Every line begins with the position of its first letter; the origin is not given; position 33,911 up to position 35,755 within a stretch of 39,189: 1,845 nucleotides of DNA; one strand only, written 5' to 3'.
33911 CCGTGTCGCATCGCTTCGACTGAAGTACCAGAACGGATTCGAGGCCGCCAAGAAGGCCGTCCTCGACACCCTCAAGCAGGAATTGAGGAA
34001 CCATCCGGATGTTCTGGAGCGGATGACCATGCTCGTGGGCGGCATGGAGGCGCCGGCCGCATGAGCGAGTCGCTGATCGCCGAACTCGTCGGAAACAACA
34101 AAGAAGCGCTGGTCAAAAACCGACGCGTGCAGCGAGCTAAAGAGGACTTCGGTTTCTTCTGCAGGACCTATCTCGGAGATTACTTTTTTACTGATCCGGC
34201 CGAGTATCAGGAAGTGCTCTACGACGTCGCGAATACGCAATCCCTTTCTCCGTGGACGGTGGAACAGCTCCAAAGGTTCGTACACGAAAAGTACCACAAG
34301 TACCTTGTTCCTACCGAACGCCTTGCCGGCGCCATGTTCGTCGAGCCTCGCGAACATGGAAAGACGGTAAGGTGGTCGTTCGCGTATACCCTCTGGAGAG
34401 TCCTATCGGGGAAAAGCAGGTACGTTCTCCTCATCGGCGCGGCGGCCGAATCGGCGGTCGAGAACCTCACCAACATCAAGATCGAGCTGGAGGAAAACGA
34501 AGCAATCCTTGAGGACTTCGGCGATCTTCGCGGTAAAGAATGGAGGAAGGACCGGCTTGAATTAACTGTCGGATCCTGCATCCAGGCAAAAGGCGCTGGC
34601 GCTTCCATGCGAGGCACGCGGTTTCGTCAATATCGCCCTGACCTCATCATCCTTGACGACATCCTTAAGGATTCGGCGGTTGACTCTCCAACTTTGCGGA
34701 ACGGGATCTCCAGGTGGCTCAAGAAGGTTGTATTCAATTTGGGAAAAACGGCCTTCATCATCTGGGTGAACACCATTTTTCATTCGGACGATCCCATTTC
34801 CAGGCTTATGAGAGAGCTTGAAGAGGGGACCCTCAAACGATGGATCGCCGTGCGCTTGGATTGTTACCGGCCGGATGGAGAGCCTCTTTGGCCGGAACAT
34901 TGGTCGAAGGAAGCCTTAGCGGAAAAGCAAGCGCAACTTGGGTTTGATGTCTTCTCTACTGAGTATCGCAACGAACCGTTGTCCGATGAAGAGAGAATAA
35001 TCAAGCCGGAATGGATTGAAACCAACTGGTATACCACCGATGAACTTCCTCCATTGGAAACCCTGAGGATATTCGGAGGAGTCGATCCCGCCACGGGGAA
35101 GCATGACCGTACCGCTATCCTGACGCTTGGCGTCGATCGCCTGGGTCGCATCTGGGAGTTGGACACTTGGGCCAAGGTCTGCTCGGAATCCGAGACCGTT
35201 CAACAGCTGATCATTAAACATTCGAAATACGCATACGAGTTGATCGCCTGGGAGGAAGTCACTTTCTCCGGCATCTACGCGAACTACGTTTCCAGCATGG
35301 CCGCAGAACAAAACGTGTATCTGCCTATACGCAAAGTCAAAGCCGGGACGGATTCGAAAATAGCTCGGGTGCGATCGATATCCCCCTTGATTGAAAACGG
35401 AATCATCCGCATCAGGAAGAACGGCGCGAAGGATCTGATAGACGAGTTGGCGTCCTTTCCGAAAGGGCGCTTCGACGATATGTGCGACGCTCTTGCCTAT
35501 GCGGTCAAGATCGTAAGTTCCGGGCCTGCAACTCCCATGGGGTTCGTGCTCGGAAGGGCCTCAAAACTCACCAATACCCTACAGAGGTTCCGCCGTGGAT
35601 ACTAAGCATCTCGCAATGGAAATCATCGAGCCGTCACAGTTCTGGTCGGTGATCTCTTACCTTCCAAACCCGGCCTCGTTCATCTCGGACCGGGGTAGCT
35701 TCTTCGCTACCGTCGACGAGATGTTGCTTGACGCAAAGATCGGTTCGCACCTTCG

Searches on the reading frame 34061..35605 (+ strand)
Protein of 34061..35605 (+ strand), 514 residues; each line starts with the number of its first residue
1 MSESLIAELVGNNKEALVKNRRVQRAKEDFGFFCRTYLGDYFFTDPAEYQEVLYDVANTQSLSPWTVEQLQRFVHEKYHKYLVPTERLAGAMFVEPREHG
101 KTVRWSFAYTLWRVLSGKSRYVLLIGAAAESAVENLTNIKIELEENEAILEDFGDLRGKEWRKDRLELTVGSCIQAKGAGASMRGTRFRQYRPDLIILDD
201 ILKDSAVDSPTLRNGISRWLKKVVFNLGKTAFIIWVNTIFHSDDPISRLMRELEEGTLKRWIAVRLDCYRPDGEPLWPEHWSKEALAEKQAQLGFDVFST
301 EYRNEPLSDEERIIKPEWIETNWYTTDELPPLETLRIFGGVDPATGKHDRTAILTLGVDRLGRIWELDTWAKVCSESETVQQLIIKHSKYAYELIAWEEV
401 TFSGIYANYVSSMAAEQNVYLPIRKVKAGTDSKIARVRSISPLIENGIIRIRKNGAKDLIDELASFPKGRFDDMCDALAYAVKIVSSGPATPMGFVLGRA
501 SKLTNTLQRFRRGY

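Call 94: search_protein_families(library=pfam, max_evalue=0.001, proteins=[window:34061-35605:+])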
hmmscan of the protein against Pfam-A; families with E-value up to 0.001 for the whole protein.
window:34061-35605:+ (514 aa): 1 family
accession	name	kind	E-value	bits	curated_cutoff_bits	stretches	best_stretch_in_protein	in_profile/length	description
PF17289.8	Terminase_6C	-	0.0001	22.8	22.6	1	339-482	1-152/155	Terminase RNaseH-like domain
